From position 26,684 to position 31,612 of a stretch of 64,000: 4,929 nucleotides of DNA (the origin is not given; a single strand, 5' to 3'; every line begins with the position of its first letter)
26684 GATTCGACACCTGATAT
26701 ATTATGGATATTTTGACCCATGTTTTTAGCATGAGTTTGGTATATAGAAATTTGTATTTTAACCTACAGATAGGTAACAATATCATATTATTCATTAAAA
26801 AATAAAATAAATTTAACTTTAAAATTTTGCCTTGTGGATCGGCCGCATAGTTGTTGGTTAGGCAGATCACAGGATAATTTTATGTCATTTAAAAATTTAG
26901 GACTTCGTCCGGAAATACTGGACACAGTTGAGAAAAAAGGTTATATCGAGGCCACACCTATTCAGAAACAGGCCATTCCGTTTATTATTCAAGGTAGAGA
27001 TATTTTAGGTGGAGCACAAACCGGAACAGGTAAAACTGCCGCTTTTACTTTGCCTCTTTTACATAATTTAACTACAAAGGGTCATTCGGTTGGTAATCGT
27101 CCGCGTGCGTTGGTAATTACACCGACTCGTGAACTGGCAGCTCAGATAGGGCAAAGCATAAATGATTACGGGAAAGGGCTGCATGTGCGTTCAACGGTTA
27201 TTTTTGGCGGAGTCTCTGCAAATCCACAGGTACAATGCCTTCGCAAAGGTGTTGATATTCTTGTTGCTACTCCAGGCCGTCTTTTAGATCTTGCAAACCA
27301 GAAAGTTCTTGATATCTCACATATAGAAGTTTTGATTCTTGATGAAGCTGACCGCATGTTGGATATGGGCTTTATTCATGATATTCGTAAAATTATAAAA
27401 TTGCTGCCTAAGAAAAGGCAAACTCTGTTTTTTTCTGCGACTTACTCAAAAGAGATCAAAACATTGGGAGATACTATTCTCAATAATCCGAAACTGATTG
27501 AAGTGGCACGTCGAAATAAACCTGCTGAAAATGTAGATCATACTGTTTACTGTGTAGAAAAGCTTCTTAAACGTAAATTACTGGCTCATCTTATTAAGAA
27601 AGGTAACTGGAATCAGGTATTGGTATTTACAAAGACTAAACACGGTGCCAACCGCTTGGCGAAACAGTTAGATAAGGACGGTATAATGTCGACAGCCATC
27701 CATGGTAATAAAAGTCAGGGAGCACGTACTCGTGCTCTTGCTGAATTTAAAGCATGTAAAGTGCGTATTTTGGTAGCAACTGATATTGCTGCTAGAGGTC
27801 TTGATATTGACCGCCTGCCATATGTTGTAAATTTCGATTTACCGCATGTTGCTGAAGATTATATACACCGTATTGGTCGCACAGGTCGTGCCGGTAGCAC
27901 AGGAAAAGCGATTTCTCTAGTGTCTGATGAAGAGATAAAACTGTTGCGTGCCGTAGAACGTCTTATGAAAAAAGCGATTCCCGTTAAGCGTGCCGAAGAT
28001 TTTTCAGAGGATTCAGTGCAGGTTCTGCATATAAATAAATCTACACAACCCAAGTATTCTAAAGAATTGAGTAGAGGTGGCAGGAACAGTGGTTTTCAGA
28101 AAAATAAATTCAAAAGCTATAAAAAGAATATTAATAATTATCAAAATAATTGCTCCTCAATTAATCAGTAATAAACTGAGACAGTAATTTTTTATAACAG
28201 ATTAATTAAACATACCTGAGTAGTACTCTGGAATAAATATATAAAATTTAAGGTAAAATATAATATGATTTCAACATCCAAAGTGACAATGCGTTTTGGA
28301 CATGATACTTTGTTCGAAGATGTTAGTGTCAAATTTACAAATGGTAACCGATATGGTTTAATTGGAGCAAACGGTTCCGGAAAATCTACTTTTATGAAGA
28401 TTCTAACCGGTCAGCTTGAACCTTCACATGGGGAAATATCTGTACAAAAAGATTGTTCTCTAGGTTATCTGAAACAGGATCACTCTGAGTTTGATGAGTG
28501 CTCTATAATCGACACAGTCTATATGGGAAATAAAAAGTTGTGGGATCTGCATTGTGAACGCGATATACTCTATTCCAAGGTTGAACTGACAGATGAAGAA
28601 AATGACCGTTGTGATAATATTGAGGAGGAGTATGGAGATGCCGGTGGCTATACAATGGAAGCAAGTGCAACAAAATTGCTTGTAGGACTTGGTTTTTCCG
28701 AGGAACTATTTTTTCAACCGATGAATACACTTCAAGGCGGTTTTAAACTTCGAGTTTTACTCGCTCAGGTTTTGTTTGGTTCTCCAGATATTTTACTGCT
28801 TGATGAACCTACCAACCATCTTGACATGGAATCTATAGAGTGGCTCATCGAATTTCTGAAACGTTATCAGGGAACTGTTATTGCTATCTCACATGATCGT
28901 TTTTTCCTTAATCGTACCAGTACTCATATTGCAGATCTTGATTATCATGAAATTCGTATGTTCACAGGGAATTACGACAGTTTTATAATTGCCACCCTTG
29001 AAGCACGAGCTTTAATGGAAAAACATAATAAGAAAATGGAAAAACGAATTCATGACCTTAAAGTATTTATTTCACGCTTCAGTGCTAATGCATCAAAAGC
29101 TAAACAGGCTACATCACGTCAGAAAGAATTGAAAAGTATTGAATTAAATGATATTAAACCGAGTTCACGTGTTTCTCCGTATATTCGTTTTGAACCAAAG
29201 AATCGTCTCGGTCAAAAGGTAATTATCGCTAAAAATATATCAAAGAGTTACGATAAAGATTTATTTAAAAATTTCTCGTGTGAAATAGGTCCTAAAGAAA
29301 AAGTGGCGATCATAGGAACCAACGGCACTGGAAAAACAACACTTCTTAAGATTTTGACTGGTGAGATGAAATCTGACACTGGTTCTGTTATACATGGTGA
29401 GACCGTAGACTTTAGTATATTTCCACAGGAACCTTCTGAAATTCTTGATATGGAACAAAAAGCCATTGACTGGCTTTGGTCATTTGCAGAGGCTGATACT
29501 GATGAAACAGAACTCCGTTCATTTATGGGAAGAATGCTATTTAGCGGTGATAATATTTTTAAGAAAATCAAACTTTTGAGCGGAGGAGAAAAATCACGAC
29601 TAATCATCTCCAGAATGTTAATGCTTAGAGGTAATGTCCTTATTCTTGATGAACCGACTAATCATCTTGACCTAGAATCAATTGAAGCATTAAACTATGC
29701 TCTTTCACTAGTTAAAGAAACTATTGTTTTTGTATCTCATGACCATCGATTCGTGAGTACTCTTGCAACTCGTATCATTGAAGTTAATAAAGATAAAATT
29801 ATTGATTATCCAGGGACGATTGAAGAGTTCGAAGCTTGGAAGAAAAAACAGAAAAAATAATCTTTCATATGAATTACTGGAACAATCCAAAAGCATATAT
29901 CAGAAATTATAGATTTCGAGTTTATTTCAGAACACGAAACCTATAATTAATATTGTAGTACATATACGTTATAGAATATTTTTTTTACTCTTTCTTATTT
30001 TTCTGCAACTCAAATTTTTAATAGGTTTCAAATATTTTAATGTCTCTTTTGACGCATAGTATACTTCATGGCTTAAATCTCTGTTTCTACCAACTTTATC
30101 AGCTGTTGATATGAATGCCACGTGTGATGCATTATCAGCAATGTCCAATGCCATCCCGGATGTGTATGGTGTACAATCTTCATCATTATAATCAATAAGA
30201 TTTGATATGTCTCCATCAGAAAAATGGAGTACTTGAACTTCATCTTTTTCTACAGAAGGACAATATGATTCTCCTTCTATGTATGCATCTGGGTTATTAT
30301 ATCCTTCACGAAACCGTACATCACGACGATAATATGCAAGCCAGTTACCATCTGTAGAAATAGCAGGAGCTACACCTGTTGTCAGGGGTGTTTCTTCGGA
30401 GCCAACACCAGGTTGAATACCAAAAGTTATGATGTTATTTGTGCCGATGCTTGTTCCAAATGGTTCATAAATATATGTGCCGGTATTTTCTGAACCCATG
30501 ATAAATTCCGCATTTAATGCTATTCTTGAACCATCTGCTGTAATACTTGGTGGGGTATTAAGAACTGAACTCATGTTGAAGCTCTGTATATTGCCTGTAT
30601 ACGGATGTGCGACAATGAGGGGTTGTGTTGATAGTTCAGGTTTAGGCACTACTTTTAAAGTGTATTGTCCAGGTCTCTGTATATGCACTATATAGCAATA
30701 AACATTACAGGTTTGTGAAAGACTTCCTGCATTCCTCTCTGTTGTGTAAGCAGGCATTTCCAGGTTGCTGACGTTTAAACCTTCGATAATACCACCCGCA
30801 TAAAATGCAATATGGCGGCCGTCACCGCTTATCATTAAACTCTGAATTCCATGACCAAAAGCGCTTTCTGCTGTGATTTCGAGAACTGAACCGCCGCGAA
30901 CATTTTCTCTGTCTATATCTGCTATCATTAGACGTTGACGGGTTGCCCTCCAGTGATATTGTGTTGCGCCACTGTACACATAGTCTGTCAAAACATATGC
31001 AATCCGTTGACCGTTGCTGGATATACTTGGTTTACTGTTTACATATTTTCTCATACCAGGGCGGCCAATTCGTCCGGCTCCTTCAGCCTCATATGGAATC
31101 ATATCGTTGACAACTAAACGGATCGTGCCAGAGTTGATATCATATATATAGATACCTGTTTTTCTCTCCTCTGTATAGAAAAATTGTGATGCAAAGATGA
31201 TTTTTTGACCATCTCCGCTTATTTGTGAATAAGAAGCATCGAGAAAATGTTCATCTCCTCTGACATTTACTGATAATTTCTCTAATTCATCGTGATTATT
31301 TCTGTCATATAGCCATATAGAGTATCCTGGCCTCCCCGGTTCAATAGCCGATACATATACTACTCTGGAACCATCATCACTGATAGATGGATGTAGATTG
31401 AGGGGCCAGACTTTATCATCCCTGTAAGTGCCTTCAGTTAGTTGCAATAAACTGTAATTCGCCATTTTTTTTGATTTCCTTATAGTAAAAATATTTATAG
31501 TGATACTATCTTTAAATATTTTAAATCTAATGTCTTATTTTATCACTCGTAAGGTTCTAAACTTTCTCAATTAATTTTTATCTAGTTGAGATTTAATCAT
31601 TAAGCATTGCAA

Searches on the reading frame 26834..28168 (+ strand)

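Call 62: search_protein_families(library=pfam, proteins=[window:26834-28168:+], max_evalue=0.00001)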
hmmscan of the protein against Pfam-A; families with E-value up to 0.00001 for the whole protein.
window:26834-28168:+ (445 aa): 3 families
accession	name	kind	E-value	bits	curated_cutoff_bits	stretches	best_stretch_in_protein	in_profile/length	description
PF00270.35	DEAD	-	2.6e-51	174.1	26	1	41-210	1-166/167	DEAD/DEAH box helicase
PF00271.37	Helicase_C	-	4e-30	104.7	23.5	1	246-354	2-110/110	Helicase conserved C-terminal domain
PF04851.21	ResIII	-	1.2e-09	38.7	22.5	1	41-205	5-163/164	Type III restriction enzyme, res subunit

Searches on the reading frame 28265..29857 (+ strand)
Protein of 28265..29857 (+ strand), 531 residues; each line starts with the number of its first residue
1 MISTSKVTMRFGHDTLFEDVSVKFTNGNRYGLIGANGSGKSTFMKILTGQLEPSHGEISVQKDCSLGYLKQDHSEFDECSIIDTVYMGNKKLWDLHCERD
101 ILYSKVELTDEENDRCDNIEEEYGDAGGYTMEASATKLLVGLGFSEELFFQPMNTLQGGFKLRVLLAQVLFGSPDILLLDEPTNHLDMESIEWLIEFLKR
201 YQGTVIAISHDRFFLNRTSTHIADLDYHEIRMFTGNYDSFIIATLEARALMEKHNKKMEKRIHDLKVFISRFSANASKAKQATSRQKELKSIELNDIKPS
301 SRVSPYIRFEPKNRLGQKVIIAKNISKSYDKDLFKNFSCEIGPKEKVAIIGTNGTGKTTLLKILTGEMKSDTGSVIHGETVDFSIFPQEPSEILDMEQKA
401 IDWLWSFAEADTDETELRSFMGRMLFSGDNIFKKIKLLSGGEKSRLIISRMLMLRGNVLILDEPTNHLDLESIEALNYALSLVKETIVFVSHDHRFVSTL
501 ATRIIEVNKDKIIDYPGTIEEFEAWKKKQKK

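Call 17: search_protein_families(library=ncbifam, proteins=[window:28265-29857:+], max_evalue=0.00001)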
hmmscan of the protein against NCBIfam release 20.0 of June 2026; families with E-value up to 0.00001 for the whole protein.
window:28265-29857:+ (531 aa): 191 families (the best 25 are shown)
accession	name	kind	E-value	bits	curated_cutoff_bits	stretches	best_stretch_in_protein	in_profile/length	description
NF011646.0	PRK15064.1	equivalog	2.1e-204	679.9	762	1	1-525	1-526/530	ABC-F family ATPase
NF000355.4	ribo_prot_ABC_F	equivalog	1.1e-116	390.6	380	2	2-288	3-250/499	ribosomal protection-like ABC-F family protein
NF050005.1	ABC_ATPase_Uup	equivalog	4.4e-108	362.1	900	2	2-478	4-481/636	ATP-binding cassette ATPase Uup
NF008775.0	PRK11819.1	equivalog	7.3e-104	348.4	599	1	13-529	19-538/556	energy-dependent translational throttle protein EttA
TIGR03719.1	ABC_ABC_ChvD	subfamily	2.8e-103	346.4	806.75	1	13-529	17-536/552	energy-dependent translational throttle protein EttA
NF008358.0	PRK11147.1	equivalog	3.5e-102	342.7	936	2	2-477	4-480/635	ABC transporter ATP-binding protein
NF007921.0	PRK10636.1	equivalog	2.6e-98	329.9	917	2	125-530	119-523/638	ABC transporter ATP-binding protein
NF000170.2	ABCF_Vga_all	exception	5.1e-84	282.6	725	3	313-530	265-476/521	Vga family ABC-F type ribosomal protection protein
NF000514.1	ABCF_OptrA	exception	1.2e-81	274.9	1450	1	14-525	33-550/655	ABC-F type ribosomal protection protein OptrA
NF000169.2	ABCF_Sal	exception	1.1e-78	265.2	725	3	115-446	91-440/542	Sal family ABC-F type ribosomal protection protein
NF000168.2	ABCF_Msr_all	exception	2.7e-75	253.8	680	3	252-513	226-484/487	Msr family ABC-F type ribosomal protection protein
NF043038.1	ABCF_CplR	exception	6.2e-74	249.6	780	3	298-530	264-492/544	ABC-F type ribosomal protection protein CplR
NF000171.1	ABCF_producer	exception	1.1e-72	245.2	800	3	5-256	7-264/541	TlrC/CarA/OleB/SrmB family ABC-F type ribosomal protection protein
NF000167.2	ABCF_Lsa_all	exception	5.7e-63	213.6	750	3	322-529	6-208/492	Lsa family ABC-F type ribosomal protection protein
NF000166.1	ABCF_CarA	exception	7.1e-60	202.7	1050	3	6-254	10-274/556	ABC-F type ribosomal protection protein Car(A)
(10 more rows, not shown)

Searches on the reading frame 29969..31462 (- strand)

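Call 62: search_protein_families(library=pfam, proteins=[window:29969-31462:-], max_evalue=0.00001)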
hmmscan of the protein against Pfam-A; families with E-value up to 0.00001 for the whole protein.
window:29969-31462:- (497 aa): 1 family
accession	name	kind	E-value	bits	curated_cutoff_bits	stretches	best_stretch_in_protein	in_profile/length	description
PF07676.18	PD40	-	2.6e-12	46.8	20.9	0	25-45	14-34/38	WD40-like Beta Propeller Repeat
